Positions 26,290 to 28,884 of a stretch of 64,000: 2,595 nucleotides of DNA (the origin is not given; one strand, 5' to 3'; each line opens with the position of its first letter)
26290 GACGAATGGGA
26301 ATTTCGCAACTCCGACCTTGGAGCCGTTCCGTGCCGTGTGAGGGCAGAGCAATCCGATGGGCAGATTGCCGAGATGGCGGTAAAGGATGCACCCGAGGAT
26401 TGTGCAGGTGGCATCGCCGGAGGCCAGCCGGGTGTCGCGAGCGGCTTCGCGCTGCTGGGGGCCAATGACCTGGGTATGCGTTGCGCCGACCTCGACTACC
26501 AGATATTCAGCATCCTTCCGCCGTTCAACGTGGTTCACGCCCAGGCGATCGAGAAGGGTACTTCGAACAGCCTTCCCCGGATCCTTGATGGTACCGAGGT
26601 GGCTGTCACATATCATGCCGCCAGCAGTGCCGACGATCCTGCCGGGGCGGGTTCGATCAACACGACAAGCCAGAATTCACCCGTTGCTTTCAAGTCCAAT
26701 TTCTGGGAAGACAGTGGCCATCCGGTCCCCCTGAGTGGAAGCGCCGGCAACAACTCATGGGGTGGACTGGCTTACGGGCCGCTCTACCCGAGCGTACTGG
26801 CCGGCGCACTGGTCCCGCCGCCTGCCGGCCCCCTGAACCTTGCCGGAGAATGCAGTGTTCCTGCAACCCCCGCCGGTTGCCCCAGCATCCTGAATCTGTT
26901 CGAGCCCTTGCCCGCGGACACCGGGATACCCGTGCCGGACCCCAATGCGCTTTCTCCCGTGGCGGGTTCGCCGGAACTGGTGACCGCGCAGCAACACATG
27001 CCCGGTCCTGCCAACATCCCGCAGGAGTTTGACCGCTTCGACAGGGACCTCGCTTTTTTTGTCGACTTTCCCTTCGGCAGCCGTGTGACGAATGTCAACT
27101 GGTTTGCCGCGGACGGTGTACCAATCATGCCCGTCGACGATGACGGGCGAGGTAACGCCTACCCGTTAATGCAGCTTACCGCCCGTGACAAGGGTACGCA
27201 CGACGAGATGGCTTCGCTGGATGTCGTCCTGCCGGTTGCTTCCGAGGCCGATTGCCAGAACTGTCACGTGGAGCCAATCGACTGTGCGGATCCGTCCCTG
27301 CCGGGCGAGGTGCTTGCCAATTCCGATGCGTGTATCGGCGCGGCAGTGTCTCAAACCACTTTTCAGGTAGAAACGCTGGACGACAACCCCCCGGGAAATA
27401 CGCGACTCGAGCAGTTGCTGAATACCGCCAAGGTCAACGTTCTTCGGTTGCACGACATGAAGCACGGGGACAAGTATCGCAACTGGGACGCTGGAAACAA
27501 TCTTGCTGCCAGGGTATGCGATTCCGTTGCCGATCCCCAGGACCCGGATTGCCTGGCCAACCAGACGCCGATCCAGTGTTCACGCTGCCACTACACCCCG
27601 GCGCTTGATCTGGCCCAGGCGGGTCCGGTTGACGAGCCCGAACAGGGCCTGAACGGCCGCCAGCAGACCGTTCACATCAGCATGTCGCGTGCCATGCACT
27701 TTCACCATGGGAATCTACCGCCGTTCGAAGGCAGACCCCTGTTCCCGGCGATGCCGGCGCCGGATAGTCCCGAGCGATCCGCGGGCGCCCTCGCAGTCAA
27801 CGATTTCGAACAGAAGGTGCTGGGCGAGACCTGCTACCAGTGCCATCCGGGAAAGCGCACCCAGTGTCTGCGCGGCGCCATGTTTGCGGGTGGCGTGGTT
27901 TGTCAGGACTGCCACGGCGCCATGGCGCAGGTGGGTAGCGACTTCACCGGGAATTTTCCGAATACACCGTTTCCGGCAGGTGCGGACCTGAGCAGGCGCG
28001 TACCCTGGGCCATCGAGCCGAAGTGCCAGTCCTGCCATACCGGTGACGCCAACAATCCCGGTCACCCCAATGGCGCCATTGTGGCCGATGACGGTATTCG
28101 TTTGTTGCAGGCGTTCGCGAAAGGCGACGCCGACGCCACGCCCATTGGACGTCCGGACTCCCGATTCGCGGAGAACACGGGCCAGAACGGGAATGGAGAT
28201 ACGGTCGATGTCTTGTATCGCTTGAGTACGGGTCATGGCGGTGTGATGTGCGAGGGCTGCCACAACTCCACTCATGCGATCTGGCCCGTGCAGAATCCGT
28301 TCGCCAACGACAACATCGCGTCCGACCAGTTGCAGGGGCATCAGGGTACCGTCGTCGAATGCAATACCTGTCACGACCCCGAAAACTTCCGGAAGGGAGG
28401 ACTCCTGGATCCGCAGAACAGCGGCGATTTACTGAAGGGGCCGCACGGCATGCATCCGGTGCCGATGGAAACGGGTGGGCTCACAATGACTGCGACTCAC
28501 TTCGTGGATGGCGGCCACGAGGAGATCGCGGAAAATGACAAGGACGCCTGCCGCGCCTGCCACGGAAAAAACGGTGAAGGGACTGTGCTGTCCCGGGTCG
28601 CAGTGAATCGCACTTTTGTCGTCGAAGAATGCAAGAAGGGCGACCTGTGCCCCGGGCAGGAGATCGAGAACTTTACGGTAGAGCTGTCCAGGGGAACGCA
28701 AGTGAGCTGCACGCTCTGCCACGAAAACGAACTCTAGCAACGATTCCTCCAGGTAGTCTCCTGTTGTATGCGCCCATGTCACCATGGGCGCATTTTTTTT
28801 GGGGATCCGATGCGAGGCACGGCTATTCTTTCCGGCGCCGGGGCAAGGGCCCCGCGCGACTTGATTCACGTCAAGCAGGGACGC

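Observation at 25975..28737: Unusual 920-aa nonaheme cytochrome c lipoprotein with a large heme-free N-terminal domain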

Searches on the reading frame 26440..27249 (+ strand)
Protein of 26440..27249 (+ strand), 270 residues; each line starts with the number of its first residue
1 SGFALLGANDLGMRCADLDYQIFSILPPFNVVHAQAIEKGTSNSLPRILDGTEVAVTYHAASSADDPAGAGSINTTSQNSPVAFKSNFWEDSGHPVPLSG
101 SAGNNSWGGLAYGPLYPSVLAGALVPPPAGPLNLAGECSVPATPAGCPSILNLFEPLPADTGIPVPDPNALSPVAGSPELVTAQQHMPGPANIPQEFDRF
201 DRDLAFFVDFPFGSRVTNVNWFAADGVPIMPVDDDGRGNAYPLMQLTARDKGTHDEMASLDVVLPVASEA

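Call 45: search_protein_representatives(alignment_id=A2)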
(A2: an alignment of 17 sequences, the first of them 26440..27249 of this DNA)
Query: 17 sequences, 266 profile positions. Proteins with E-value up to 0.001 (for the whole library): 1325; up to 1e-10: 704; up to 1e-30: 132. The best 150 are listed.
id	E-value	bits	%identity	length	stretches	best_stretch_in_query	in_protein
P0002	4.1e-113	393.6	-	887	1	2-266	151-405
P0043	4.8e-112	390.1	-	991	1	1-266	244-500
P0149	3.2e-109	380.9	-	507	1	5-266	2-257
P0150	7.7e-107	373.0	-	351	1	3-266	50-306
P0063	1.7e-104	365.4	-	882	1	2-266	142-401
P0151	8.2e-94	330.3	-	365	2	146-266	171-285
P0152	6.5e-91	320.8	-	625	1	3-266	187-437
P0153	1.0e-84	300.5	-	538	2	145-266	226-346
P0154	3.6e-84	298.7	-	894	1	2-266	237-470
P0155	1.2e-83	297.0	-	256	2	1-113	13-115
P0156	4.3e-81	288.6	-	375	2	145-266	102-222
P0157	3.4e-78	279.1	-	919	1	2-266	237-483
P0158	1.4e-75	270.5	-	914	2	146-266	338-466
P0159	1.4e-71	257.4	-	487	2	146-266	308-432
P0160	1.2e-68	247.9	-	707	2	155-266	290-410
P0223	1.3e-43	165.8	-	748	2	2-98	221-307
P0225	3.8e-43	164.2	-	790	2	1-91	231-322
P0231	4.0e-42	160.9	-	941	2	2-92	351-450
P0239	1.8e-39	152.2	-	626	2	2-93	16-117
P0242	1.7e-38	149.0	-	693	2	2-90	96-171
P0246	1.3e-36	142.8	-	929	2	3-81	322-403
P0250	6.5e-36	140.5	-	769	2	4-95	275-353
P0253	1.9e-35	139.0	-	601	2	2-91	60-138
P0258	3.0e-34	135.1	-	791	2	2-93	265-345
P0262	1.7e-33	132.6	-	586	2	2-99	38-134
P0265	2.9e-33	131.8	-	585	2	2-91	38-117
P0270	6.4e-32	127.4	-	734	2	2-94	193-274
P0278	1.2e-30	123.3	-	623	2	1-90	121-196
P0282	2.7e-30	122.1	-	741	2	2-90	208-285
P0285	4.5e-30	121.4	-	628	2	2-94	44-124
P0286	5.4e-30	121.1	-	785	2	2-91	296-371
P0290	1.6e-29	119.5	-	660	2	2-93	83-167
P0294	8.2e-29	117.2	-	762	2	1-100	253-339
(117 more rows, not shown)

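Call 61: search_protein_families(library=pfam, proteins=[P0262, P0265, P0253, P0278, P0239, P0242, P0285, P0290], max_evalue=0.001)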
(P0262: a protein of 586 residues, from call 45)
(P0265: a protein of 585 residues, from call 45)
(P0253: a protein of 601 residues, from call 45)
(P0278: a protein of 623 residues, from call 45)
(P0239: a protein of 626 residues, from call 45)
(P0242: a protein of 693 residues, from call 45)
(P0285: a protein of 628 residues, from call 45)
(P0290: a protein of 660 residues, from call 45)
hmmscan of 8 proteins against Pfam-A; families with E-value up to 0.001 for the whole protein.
P0262 (586 aa): 3 families
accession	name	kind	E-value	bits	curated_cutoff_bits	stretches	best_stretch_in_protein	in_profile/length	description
PF14522.11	Cytochrome_C7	-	5e-14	52.3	24.8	0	446-538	11-66/67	Cytochrome c7 and related cytochrome c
PF22113.1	Mtrc-MtrF_II-IV_dom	-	7e-09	35.9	30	1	361-540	9-165/176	Outer membrane cytochrome MtrC/MtrF-like, domains II/IV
PF14537.11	Cytochrom_c3_2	-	7.3e-08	33.2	25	0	334-399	6-66/79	Cytochrome c3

P0265 (585 aa): 3 families
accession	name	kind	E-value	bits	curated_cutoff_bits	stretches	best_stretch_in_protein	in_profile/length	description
PF14522.11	Cytochrome_C7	-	1.3e-11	44.6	24.8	0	318-373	13-67/67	Cytochrome c7 and related cytochrome c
PF22113.1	Mtrc-MtrF_II-IV_dom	-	5.1e-07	29.8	30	1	343-582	8-166/176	Outer membrane cytochrome MtrC/MtrF-like, domains II/IV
PF14537.11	Cytochrom_c3_2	-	3.3e-05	24.7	25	0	320-375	8-67/79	Cytochrome c3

P0253 (601 aa): 3 families
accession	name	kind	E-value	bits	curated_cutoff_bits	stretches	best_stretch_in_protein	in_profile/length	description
PF14522.11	Cytochrome_C7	-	3e-14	53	24.8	0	365-418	13-54/67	Cytochrome c7 and related cytochrome c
PF14537.11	Cytochrom_c3_2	-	3.4e-09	37.5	25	1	345-418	8-70/79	Cytochrome c3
PF22113.1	Mtrc-MtrF_II-IV_dom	-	2.4e-07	30.9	30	0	365-562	6-166/176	Outer membrane cytochrome MtrC/MtrF-like, domains II/IV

P0278 (623 aa): 5 families
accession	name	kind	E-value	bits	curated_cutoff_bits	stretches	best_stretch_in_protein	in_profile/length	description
PF14522.11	Cytochrome_C7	-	4.6e-11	42.8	24.8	0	376-439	11-67/67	Cytochrome c7 and related cytochrome c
PF22113.1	Mtrc-MtrF_II-IV_dom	-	1.5e-10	41.4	30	1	409-612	8-166/176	Outer membrane cytochrome MtrC/MtrF-like, domains II/IV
PF14537.11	Cytochrom_c3_2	-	2.1e-05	25.4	25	0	487-570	4-64/79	Cytochrome c3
PF13442.11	Cytochrome_CBB3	-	0.0007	20.3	27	0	555-600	5-44/68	Cytochrome C oxidase, cbb3-type, subunit III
PF00041.27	fn3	-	0.00083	20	25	0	24-111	1-83/84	Fibronectin type III domain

P0239 (626 aa): 4 families
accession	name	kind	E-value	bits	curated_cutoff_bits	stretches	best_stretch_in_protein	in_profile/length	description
PF14522.11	Cytochrome_C7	-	4.2e-11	42.9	24.8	0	367-433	13-66/67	Cytochrome c7 and related cytochrome c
PF14537.11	Cytochrom_c3_2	-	3.6e-08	34.2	25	0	366-435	5-66/79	Cytochrome c3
PF22113.1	Mtrc-MtrF_II-IV_dom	-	1.4e-05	25.1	30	0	487-619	9-128/176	Outer membrane cytochrome MtrC/MtrF-like, domains II/IV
PF09699.15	Paired_CXXCH_1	-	0.00057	20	20.6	0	273-296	16-39/41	Doubled CXXCH motif (Paired_CXXCH_1)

P0242 (693 aa): 4 families
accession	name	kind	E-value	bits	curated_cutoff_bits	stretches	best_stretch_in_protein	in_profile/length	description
PF22113.1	Mtrc-MtrF_II-IV_dom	-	3.5e-13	49.9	30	1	401-570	8-166/176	Outer membrane cytochrome MtrC/MtrF-like, domains II/IV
PF14522.11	Cytochrome_C7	-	2.1e-11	43.9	24.8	0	377-434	14-67/67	Cytochrome c7 and related cytochrome c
PF14537.11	Cytochrom_c3_2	-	6.8e-09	36.5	25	0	377-435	7-66/79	Cytochrome c3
PF13442.11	Cytochrome_CBB3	-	9.7e-08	32.7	27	1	633-688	5-65/68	Cytochrome C oxidase, cbb3-type, subunit III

P0285 (628 aa): 4 families
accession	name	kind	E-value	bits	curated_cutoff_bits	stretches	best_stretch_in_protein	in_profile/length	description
PF14522.11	Cytochrome_C7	-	1.4e-11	44.5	24.8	1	495-582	12-66/67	Cytochrome c7 and related cytochrome c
PF22113.1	Mtrc-MtrF_II-IV_dom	-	2.4e-08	34.2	30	0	523-622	72-163/176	Outer membrane cytochrome MtrC/MtrF-like, domains II/IV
PF14537.11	Cytochrom_c3_2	-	7e-07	30.1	25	0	495-582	5-78/79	Cytochrome c3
PF09699.15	Paired_CXXCH_1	-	5.3e-05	23.3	20.6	0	372-383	3-14/41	Doubled CXXCH motif (Paired_CXXCH_1)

P0290 (660 aa): 3 families
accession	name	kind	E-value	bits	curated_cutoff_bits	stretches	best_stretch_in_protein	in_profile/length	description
PF14522.11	Cytochrome_C7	-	1.2e-09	38.3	24.8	0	389-454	12-66/67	Cytochrome c7 and related cytochrome c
PF22113.1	Mtrc-MtrF_II-IV_dom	-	6e-09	36.1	30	0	336-455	27-164/176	Outer membrane cytochrome MtrC/MtrF-like, domains II/IV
PF14537.11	Cytochrom_c3_2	-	2.5e-06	28.3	25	0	516-608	2-78/79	Cytochrome c3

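Call 73: search_solved_structures(query=P0242, max_evalue=10, show_alignments=3)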
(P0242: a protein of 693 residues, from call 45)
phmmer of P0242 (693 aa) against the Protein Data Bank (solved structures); distinct sequences matched with E-value up to 10: 6.
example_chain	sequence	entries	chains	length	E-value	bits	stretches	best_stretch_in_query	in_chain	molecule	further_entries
8qj6_A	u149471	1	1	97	3.7e-11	45.5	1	630-691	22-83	Lipoprotein cytochrome c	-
8qjg_A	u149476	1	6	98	1.7e-06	30.1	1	631-692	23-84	Lipoprotein cytochrome c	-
1npm_A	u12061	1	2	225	0.16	13.6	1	359-428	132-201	NEUROPSIN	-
9q9n_d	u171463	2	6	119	0.62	11.7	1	396-481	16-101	Nb1_gbHSV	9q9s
7skn_A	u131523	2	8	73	0.84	11.2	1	44-75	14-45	De novo synthetic protein DIG8-CC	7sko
6wbu_A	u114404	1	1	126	1.2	10.7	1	130-198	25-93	FKBP12 from Mycobacterium tuberculosis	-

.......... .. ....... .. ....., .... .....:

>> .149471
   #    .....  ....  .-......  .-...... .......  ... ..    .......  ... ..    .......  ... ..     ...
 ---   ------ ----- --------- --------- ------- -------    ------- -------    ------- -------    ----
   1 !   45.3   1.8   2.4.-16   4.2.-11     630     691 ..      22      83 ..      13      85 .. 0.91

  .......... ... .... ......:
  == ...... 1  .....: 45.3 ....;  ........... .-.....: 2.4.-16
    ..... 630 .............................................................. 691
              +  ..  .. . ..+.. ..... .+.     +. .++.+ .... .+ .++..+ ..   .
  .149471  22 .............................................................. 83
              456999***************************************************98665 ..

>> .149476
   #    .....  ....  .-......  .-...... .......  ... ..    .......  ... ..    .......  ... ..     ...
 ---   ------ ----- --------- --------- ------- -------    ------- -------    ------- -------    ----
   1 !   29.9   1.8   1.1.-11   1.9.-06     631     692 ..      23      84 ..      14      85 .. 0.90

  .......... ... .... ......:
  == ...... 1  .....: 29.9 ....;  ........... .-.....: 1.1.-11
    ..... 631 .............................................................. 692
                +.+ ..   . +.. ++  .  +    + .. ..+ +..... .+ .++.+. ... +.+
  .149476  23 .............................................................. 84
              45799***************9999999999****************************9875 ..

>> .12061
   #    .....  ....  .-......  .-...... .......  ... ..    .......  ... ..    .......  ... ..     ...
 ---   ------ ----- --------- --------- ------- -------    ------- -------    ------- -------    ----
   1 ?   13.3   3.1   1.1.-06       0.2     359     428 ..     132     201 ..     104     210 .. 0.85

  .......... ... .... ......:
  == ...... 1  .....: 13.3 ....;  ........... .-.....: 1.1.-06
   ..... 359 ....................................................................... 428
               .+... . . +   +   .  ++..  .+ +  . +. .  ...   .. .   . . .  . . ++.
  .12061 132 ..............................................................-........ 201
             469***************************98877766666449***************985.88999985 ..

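Call 74: search_protein_families(library=pfam, proteins=[P0223, P0225, P0231, P0246, P0250, P0258, P0270, P0282, P0286, P0294], max_evalue=0.01)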
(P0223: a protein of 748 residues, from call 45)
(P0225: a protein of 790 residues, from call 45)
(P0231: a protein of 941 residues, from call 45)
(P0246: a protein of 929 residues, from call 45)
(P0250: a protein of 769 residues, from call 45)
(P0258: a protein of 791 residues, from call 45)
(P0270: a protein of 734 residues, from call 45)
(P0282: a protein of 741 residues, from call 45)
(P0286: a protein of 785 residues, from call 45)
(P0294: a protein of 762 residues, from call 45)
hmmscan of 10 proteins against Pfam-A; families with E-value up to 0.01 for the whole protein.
P0223 (748 aa): 3 families
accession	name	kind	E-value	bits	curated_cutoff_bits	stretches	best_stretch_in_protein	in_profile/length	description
PF22113.1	Mtrc-MtrF_II-IV_dom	-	5.9e-12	45.9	30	2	531-747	8-165/176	Outer membrane cytochrome MtrC/MtrF-like, domains II/IV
PF14522.11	Cytochrome_C7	-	7.3e-11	42.2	24.8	0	688-746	3-49/67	Cytochrome c7 and related cytochrome c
PF14537.11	Cytochrom_c3_2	-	1.7e-09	38.5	25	1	506-569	6-66/79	Cytochrome c3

P0225 (790 aa): 6 families
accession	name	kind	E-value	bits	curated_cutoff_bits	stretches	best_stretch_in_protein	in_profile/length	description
PF18911.6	PKD_4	-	1.6e-10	41.4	27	1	137-212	12-84/85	PKD domain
PF00801.26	PKD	-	4.4e-10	39.9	23.5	1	131-203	4-73/80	PKD domain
PF14522.11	Cytochrome_C7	-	1.6e-07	31.4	24.8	0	723-787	4-51/67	Cytochrome c7 and related cytochrome c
PF14537.11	Cytochrom_c3_2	-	6.3e-06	27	25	1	540-604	5-66/79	Cytochrome c3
PF22113.1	Mtrc-MtrF_II-IV_dom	-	0.0014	18.6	30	0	679-785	70-164/176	Outer membrane cytochrome MtrC/MtrF-like, domains II/IV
PF22352.2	K319L-like_PKD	-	0.0059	17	27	0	135-211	3-84/84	K319L-like, PKD domain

P0231 (941 aa): 7 families
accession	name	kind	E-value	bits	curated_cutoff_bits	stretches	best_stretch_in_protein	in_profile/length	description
PF18911.6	PKD_4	-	9.1e-19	67.8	27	2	156-229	11-84/85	PKD domain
PF00801.26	PKD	-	1.6e-14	54.1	23.5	2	250-321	8-77/80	PKD domain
PF14537.11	Cytochrom_c3_2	-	5.7e-12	46.4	25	1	690-758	5-70/79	Cytochrome c3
PF22352.2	K319L-like_PKD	-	1.9e-10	41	27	2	251-325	5-84/84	K319L-like, PKD domain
PF14522.11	Cytochrome_C7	-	7.6e-09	35.7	24.8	0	691-753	13-67/67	Cytochrome c7 and related cytochrome c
PF22113.1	Mtrc-MtrF_II-IV_dom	-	3.4e-06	27.1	30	0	692-895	7-166/176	Outer membrane cytochrome MtrC/MtrF-like, domains II/IV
PF09699.15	Paired_CXXCH_1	-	0.0042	17.2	20.6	0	744-763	5-24/41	Doubled CXXCH motif (Paired_CXXCH_1)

P0246 (929 aa): 6 families
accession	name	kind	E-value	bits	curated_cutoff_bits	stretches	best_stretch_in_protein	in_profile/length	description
PF22113.1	Mtrc-MtrF_II-IV_dom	-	2e-07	31.1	30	0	586-740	25-166/176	Outer membrane cytochrome MtrC/MtrF-like, domains II/IV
PF14537.11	Cytochrom_c3_2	-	3.7e-07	30.9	25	1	669-740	4-67/79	Cytochrome c3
PF14522.11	Cytochrome_C7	-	1.3e-06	28.6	24.8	0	671-738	13-67/67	Cytochrome c7 and related cytochrome c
PF00404.24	Dockerin_1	-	4.3e-05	24.1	22.9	1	30-79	2-52/57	Dockerin type I domain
PF18911.6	PKD_4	-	0.00078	19.9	27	1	208-294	3-80/85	PKD domain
PF21563.3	Mcp40H-20_sensor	-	0.0035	18.1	27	0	722-751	80-109/112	Methyl-accepting chemotaxis sensory transducer, class 40H, sensor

P0250 (769 aa): 3 families
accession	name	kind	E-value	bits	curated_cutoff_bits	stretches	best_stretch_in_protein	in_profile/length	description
PF22113.1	Mtrc-MtrF_II-IV_dom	-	7.4e-14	52.1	30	2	559-756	8-164/176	Outer membrane cytochrome MtrC/MtrF-like, domains II/IV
PF14522.11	Cytochrome_C7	-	1.6e-07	31.5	24.8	0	701-763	5-56/67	Cytochrome c7 and related cytochrome c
PF14537.11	Cytochrom_c3_2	-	1e-05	26.3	25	0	583-678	8-66/79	Cytochrome c3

P0258 (791 aa): 3 families
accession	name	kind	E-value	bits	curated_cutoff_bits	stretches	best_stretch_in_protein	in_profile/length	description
PF14522.11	Cytochrome_C7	-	3.2e-10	40.1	24.8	0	553-605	12-52/67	Cytochrome c7 and related cytochrome c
PF22113.1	Mtrc-MtrF_II-IV_dom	-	4.1e-10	39.9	30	2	557-789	9-165/176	Outer membrane cytochrome MtrC/MtrF-like, domains II/IV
PF14537.11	Cytochrom_c3_2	-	8.1e-06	26.7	25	0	530-603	5-66/79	Cytochrome c3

P0270 (734 aa): 3 families
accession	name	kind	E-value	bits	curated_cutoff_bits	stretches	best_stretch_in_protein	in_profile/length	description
PF14522.11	Cytochrome_C7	-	8.9e-07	29.1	24.8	0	626-731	6-67/67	Cytochrome c7 and related cytochrome c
PF13435.11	Cytochrome_C554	-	0.00023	22.5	20.8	0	585-603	66-84/84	Cytochrome c554 and c-prime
PF09699.15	Paired_CXXCH_1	-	0.00039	20.5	20.6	0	459-477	22-40/41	Doubled CXXCH motif (Paired_CXXCH_1)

P0282 (741 aa): 6 families
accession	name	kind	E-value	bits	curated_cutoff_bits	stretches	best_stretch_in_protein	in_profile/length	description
PF14522.11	Cytochrome_C7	-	2.4e-11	43.7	24.8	1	504-557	12-53/67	Cytochrome c7 and related cytochrome c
PF22113.1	Mtrc-MtrF_II-IV_dom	-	4.4e-10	39.8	30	2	427-561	29-139/176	Outer membrane cytochrome MtrC/MtrF-like, domains II/IV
PF02368.24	Big_2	-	5.8e-07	29.8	22.8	1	117-189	3-68/79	Bacterial Ig-like domain (group 2)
PF14537.11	Cytochrom_c3_2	-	1.6e-06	29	25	0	484-555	8-67/79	Cytochrome c3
PF00404.24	Dockerin_1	-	5.6e-05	23.7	22.9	1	35-82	4-52/57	Dockerin type I domain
PF00684.25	DnaJ_CXXCXGXG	-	0.0099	16.6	32.7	0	614-700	1-64/65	DnaJ central domain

P0286 (785 aa): 3 families
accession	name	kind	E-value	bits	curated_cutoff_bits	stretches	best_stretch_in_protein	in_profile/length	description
PF14522.11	Cytochrome_C7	-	5.2e-11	42.6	24.8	0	660-713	9-55/67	Cytochrome c7 and related cytochrome c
PF14537.11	Cytochrom_c3_2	-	6.3e-06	27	25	1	662-746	4-64/79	Cytochrome c3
PF02470.25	MlaD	-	0.0064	17.2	25.1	0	179-210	21-50/81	MlaD protein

P0294 (762 aa): 3 families
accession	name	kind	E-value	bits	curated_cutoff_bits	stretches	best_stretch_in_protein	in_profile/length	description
PF22113.1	Mtrc-MtrF_II-IV_dom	-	1.1e-10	41.7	30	2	414-588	29-168/176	Outer membrane cytochrome MtrC/MtrF-like, domains II/IV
PF14522.11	Cytochrome_C7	-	7.3e-09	35.8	24.8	0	631-682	12-56/67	Cytochrome c7 and related cytochrome c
PF14537.11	Cytochrom_c3_2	-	5.1e-05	24.1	25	0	531-588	8-69/79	Cytochrome c3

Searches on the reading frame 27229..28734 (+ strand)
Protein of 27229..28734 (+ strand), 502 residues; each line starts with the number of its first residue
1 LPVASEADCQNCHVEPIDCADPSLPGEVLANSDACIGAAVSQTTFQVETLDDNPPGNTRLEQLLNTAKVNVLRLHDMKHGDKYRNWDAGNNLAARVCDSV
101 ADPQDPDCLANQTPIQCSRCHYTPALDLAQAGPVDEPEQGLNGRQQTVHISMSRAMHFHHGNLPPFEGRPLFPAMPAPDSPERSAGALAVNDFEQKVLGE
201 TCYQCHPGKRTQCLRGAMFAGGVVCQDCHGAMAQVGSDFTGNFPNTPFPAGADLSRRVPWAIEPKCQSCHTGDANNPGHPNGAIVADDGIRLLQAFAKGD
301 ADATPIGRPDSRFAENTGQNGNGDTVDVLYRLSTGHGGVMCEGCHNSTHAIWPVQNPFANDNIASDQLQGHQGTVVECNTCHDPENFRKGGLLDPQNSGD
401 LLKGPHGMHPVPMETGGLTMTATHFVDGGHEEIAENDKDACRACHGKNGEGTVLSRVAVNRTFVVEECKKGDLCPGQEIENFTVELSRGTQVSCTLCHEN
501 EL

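Call 70: predict_structure(alignment_id=A4)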
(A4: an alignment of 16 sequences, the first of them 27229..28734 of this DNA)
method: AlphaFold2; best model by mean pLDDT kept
length: 502 residues; sequences in the alignment: 16
mean_pLDDT: 42.6   pTM: 0.29
mean pLDDT of the five models: 42.6, 39.6, 39.1, 38.9, 36.5
residues with pLDDT >= 90: 0; 70-90: 39; 50-70: 123; < 50: 340
segments of 3 or more residues with pLDDT < 50: 1-16, 32-37, 113-140, 143-164, 186-188, 198-431, 446-456, 499-502
pLDDT, mean of each block of 10 residues (from residue 1): 26 47 56 48 73 73 62 68 65 73 73 38 29 36 42 39 52 50 51 50 30 26 23 24 29 29 23 33 36 26 26 29 34 23 23 26 27 33 43 33 34 34 43 55 49 46 60 66 64 52 33
secondary structure, 60 per line:
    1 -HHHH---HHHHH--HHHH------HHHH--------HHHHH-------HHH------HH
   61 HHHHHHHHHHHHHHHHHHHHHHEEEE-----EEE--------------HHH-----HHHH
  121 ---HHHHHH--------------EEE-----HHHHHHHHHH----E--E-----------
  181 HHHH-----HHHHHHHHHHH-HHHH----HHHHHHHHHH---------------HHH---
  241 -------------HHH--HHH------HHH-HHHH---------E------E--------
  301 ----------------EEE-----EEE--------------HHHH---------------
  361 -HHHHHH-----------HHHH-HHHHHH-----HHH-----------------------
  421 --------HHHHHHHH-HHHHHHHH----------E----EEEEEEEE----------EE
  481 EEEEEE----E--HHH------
elements in order: H2-5 H9-13 H16-19 H26-29 H38-42 H59-82 E83-86 E92-94 H117-120 H124-129 E144-146 H152-161 H181-184 H190-200 H202-205 H210-219 H272-275 E317-319 E325-327 H342-345 H362-367 H379-382 H384-389 H429-436 H438-445 E461-468 E479-486
